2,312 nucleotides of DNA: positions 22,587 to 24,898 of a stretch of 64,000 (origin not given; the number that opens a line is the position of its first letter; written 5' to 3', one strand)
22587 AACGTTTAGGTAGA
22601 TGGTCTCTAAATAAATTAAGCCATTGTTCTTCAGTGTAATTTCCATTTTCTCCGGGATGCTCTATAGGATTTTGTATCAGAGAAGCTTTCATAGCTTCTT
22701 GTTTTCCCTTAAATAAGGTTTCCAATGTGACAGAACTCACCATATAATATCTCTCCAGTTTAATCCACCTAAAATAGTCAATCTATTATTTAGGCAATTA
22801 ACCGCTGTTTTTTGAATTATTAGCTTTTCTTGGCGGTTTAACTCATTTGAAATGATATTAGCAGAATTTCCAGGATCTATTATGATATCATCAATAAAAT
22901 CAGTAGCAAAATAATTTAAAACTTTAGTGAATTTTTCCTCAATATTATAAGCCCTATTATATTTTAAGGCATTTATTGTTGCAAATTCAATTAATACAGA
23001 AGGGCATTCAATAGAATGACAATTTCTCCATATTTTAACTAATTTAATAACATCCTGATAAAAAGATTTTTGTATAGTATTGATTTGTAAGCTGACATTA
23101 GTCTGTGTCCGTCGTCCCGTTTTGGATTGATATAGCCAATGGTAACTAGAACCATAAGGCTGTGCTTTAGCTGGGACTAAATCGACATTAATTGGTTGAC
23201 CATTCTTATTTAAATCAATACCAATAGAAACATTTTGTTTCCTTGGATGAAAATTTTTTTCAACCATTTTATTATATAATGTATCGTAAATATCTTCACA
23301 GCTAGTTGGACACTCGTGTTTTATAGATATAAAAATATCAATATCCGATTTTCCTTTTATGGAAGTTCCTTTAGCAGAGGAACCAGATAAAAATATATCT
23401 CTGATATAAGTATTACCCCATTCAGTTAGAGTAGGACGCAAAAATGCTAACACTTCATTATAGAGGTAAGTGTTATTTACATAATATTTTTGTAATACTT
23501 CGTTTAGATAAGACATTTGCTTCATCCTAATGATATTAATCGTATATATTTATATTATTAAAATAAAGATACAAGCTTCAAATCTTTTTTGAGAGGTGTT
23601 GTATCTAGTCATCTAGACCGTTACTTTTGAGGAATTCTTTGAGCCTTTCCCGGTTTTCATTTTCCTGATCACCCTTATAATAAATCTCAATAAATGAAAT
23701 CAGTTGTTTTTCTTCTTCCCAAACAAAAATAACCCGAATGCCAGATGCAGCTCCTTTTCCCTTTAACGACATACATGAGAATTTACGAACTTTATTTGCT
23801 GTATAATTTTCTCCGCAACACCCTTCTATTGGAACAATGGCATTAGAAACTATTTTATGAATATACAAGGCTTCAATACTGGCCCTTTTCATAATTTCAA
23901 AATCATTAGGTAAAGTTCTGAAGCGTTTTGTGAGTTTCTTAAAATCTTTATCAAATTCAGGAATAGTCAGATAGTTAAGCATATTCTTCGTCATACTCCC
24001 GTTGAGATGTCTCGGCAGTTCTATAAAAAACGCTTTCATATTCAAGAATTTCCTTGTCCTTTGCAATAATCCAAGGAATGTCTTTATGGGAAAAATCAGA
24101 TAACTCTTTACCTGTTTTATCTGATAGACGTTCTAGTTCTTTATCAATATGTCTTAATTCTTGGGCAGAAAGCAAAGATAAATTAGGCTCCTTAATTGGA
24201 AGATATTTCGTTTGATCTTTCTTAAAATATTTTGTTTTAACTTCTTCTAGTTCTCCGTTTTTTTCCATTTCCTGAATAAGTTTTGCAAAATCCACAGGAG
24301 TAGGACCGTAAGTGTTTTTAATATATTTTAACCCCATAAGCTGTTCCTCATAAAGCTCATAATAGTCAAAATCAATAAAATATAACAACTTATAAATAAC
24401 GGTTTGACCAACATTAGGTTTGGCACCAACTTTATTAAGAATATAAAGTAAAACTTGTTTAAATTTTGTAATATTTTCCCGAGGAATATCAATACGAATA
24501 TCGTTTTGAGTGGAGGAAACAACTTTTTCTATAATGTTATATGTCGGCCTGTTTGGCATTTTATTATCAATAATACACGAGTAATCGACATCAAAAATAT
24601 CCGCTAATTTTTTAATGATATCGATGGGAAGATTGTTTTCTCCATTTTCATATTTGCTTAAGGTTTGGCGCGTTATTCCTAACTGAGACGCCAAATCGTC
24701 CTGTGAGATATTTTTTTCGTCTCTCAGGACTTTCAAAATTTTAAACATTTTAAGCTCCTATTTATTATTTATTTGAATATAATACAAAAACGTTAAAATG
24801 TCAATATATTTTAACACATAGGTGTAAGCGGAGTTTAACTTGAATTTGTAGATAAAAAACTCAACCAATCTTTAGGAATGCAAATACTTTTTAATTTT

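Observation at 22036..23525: Candidate minimal CBASS-like module: CD-NTase/SMODS-like nucleotidyltransferase translationally coupled to a NucC-like PD-(D/E)xK nuclease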

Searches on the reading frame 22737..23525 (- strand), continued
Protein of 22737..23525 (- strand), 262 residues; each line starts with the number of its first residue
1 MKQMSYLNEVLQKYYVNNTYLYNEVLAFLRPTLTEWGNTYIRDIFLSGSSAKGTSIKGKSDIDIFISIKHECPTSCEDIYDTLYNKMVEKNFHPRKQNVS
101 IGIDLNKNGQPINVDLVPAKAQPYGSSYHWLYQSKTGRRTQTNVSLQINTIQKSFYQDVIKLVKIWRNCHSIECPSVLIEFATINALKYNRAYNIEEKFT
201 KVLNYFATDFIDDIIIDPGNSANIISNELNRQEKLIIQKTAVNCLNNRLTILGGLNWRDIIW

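Call 68: search_protein_families(library=padloc, proteins=[L015:5773-6291:+, L039:4442-4999:+, L050:6098-6661:-, L001:6845-8242:+, L034:2314-3186:-, L007:7990-9585:+, L005:7764-8525:+], max_evalue=0.01)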
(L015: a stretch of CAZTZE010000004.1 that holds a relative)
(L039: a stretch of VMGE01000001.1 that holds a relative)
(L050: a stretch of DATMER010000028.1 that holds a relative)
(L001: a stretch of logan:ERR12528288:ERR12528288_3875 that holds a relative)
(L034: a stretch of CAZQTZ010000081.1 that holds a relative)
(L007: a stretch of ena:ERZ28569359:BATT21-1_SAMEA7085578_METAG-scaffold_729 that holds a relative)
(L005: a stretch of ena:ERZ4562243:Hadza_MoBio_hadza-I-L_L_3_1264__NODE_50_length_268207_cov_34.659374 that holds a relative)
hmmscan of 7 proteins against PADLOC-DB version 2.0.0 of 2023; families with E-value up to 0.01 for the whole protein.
L015:5773-6291:+ (172 aa): 3 families
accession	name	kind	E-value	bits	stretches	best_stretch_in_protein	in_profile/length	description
PDLC00664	Effector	-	1.1e-70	235.2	1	1-170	1-172/174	1TM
PDLC01057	C3a59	-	2.4e-50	168.9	1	5-170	3-166/167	trans-membrane (TM)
PDLC01158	Mem_04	-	5.6e-07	27.4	1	108-167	150-207/212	"Membrane protein (2TM at N-terminus and a globular domain) in type III operon, could be a CARF domain diverged beyond r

L039:4442-4999:+ (185 aa): 3 families
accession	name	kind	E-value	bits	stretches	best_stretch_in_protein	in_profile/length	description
PDLC00664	Effector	-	2.7e-62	207.9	1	10-185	2-173/174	1TM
PDLC01057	C3a59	-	1.7e-36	123.8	1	13-185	3-167/167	trans-membrane (TM)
PDLC01158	Mem_04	-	8.4e-05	20.3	1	53-181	73-207/212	"Membrane protein (2TM at N-terminus and a globular domain) in type III operon, could be a CARF domain diverged beyond r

L050:6098-6661:- (187 aa): 0 families

L001:6845-8242:+ (465 aa): 1 family
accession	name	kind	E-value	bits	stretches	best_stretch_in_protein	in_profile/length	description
PDLC01079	C3a159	-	0.0011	16.8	1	90-139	127-172/265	methyl transferase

L034:2314-3186:- (290 aa): 39 families (the best 25 are shown)
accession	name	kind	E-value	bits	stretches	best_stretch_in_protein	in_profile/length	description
PDLC00822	Cyclase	-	3.6e-81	271.4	2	127-289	184-345/375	oligonucleotide-cyclase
PDLC00773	Cyclase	-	2.1e-71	239.2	1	6-290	6-298/334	oligonucleotide-cyclase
PDLC00823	Cyclase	-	8.6e-43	145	1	7-288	9-283/285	oligonucleotide-cyclase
PDLC00809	Cyclase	-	3.5e-40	136.5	1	6-289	7-295/295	oligonucleotide-cyclase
PDLC00810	Cyclase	-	5.9e-39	132.4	1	2-284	3-294/335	oligonucleotide-cyclase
PDLC00798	Cyclase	-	2.6e-34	117.2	1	1-288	1-297/344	oligonucleotide-cyclase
PDLC00793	Cyclase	-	3.2e-24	83.9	1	1-289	1-300/462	oligonucleotide-cyclase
PDLC00818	Cyclase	-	5.8e-24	83.2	1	2-289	2-295/322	oligonucleotide-cyclase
PDLC00796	Cyclase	-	1.4e-22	78.7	1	1-289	1-287/432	oligonucleotide-cyclase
PDLC00786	Cyclase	-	1.5e-22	78.3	1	1-288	1-293/293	oligonucleotide-cyclase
PDLC00820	Cyclase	-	2.7e-21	74.2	1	7-287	7-276/324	oligonucleotide-cyclase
PDLC00769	Cyclase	-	3.4e-21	73.8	1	1-197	1-199/261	oligonucleotide-cyclase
PDLC00802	Cyclase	-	5.3e-21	73.2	2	98-288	140-330/332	oligonucleotide-cyclase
PDLC00792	Cyclase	-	3.3e-19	67.2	1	1-202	1-210/236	oligonucleotide-cyclase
PDLC00808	Cyclase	-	4e-19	67.1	1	28-287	36-323/325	oligonucleotide-cyclase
PDLC00803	Cyclase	-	4.4e-19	67.1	1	5-257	5-241/253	oligonucleotide-cyclase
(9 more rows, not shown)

L007:7990-9585:+ (531 aa): 0 families

L005:7764-8525:+ (253 aa): 3 families
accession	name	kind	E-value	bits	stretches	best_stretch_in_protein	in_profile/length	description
PDLC03865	LmuB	-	0.00058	16.2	1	40-139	529-629/1007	-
PDLC03864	LmuB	-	0.001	15.7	1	2-119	364-476/657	-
PDLC03859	LmuB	-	0.0049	14.1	1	14-120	344-422/611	-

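Call 69: search_protein_families(library=pfam, proteins=[L015:5773-6291:+, L039:4442-4999:+, L050:6098-6661:-, L001:6845-8242:+, L034:2314-3186:-, L007:7990-9585:+, L005:7764-8525:+], max_evalue=0.01)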
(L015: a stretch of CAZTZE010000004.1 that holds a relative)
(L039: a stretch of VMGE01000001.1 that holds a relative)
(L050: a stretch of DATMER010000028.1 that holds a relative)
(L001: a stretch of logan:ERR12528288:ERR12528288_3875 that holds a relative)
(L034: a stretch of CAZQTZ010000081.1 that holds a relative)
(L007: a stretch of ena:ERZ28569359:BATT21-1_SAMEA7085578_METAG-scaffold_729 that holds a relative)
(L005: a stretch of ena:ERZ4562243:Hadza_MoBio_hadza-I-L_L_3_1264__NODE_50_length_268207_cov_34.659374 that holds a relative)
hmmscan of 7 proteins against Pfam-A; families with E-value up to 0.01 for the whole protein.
L015:5773-6291:+ (172 aa): 0 families

L039:4442-4999:+ (185 aa): 0 families

L050:6098-6661:- (187 aa): 0 families

L001:6845-8242:+ (465 aa): 0 families

L034:2314-3186:- (290 aa): 1 family
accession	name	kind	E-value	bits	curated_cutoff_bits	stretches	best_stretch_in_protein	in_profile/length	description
PF18144.7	SMODS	-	5e-34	118.3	26.5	1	1-153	1-164/164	Second Messenger Oligonucleotide or Dinucleotide Synthetase domain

L007:7990-9585:+ (531 aa): 0 families

L005:7764-8525:+ (253 aa): 2 families
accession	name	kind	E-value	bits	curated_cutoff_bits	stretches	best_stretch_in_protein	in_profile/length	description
PF01258.23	zf-dskA_traR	-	0.0023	18.3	24.9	1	3-28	5-30/36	Prokaryotic dksA/traR C4-type zinc finger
PF16563.10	P66_CC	-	0.0025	17.9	26.4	1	73-94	4-25/44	Coiled-coil and interaction region of P66A and P66B with MBD2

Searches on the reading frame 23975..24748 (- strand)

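Call 3: search_protein_families(library=pfam, proteins=[window:23975-24748:-], max_evalue=0.1)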
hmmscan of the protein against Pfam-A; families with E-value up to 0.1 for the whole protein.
window:23975-24748:- (257 aa): 16 families
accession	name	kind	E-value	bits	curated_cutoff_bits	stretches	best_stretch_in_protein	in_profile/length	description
PF13274.11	SocA_Panacea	-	9e-17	62.5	25.7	1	119-226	2-112/113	Antitoxin SocA-like, Panacea domain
PF01381.28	HTH_3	-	2.8e-16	59.7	23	1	5-55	1-51/55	Helix-turn-helix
PF12844.13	HTH_19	-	1.8e-12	47.4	30.2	1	5-60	4-59/64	Helix-turn-helix domain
PF13443.12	HTH_26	-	3.3e-11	43.7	22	1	5-55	2-53/63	Cro/C1-type HTH DNA-binding domain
PF13560.12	HTH_31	-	5.3e-09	36.7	27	1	5-55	6-57/64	Helix-turn-helix domain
PF13412.12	HTH_24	-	6.4e-06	26.1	21.9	1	2-33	6-37/48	Winged helix-turn-helix DNA-binding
PF08279.18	HTH_11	-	1.4e-05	25.3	25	1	2-33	3-35/55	HTH domain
PF01047.28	MarR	-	0.0017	18.6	24.6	1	2-32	6-36/59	MarR family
PF13545.12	HTH_Crp_2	-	0.0027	18.1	27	1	13-32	22-41/70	Crp-like helix-turn-helix domain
PF24629.1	STATB_N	-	0.016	15.8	27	1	51-149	16-119/139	Signal transducer and activator of transcription b N-terminal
PF08280.17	HTH_Mga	-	0.024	15.1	23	0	3-33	9-39/59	M protein trans-acting positive regulator (MGA) HTH domain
PF12802.13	MarR_2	-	0.034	14.7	27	1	5-32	11-39/61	MarR family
PF02796.21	HTH_7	-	0.043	14.4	23.8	0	8-34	17-42/45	Helix-turn-helix domain of resolvase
PF13413.12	HTH_25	-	0.072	13.4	24.6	0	5-37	2-34/62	Helix-turn-helix domain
PF04967.18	HTH_10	-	0.073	13.3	23.1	0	12-33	22-43/53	HTH DNA binding domain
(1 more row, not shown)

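Call 4: search_protein_families(library=padloc, proteins=[window:23975-24748:-], max_evalue=0.1)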
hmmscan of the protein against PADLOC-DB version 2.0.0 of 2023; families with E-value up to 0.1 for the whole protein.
window:23975-24748:- (257 aa): 26 families (the best 25 are shown)
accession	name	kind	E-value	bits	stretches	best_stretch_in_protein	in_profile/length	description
PDLC02926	HTH_VI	-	1.4e-12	45.7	1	3-60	4-61/92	-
PDLC03954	RmrA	-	9.6e-09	32.6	1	5-66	15-77/380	-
PDLC04775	PDC-M69A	-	1.2e-08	33.4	1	3-81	11-91/113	-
PDLC03945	RmrA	-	2.8e-08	31.4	1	4-110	6-115/394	-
PDLC03665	Control_protein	-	9e-08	30.3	1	5-62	13-71/77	control protein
PDLC03947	RmrA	-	9.3e-08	29.3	1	5-64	16-75/383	-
PDLC03952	RmrA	-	1e-06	25.8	1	9-54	31-76/395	-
PDLC03950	RmrA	-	3.4e-06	24.3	1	5-59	7-61/369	-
PDLC02990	DarG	-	9.8e-06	23.2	1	87-195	155-254/329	-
PDLC03944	RmrA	-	1.3e-05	22.5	1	5-53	11-59/384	-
PDLC03949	RmrA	-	1.3e-05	22.3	1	5-64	7-66/363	-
PDLC03951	RmrA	-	4.1e-05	20.7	1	5-67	13-74/400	-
PDLC04142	capH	-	6e-05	22.1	1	5-55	11-61/103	capH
PDLC03943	RmrA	-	6.1e-05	20.3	1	5-59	7-61/370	-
PDLC03946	RmrA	-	6.3e-05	19.9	1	4-56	6-58/357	-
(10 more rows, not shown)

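Call 5: search_protein_families(library=ncbifam, proteins=[window:23975-24748:-], max_evalue=0.1)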
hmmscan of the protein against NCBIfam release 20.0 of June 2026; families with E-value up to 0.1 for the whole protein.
window:23975-24748:- (257 aa): 23 families
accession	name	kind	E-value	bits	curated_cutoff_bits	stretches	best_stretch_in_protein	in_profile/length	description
NF041951.1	phage_RstR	subfamily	1.4e-11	44.6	80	1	4-69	6-71/108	RstR family transcriptional repressor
NF003162.0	PRK04140.1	equivalog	3.7e-11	42.6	263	1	3-108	129-218/317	transcriptional regulator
NF052239.1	antitox_spr1629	equivalog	3.2e-08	33.1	335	1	4-106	6-111/377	spr1629 family repressor/antitoxin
NF041575.1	antitoxPezA_Strep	equivalog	6.5e-08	32.7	290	1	5-63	6-64/158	type II toxin-antitoxin system antitoxin PezA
NF007271.0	PRK09726.1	equivalog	8.9e-07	28.8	79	1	4-66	16-79/88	type II toxin-antitoxin system antitoxin HipB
TIGR03070.1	couple_hipB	subfamily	2.1e-06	27.6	71.65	1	4-52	6-54/58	type II toxin-antitoxin system Y4mF family antitoxin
NF047948.1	male_kill_WMK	equivalog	2.4e-06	27.2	300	1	11-64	173-226/300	WO male-killing family protein Wmk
NF048014.1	antitoxin_DarG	equivalog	3.1e-05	23.4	250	1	81-247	154-318/338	type II toxin-antitoxin system antitoxin DNA ADP-ribosyl glycohydrolase DarG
NF006015.0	PRK08154.1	subfamily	6.5e-05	22.2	204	1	6-82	36-112/314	anaerobic benzoate catabolism transcriptional regulator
TIGR03830.1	CxxCG_CxxCG_HTH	subfamily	7.4e-05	22.5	61.8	1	6-40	71-105/127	type II TA system antitoxin MqsA family protein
TIGR00270.2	TIGR00270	equivalog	0.00017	21.4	110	1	5-54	80-129/159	multiprotein bridging factor aMBF1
NF038139.1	Reg_Aceta_RamB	equivalog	0.00027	19.7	700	1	5-58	7-60/465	acetate metabolism transcriptional regulator RamB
NF010465.0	PRK13890.1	equivalog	0.0007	19.7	96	1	4-67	10-72/121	conjugal transfer protein TrbA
NF046032.1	TransRegSlrRBacil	equivalog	0.00078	19.5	250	1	3-63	4-65/149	HTH-type transcriptional regulator SlrR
TIGR03879.1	near_KaiC_dom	domain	0.0042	17.5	65.1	1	7-46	29-68/91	probable regulatory domain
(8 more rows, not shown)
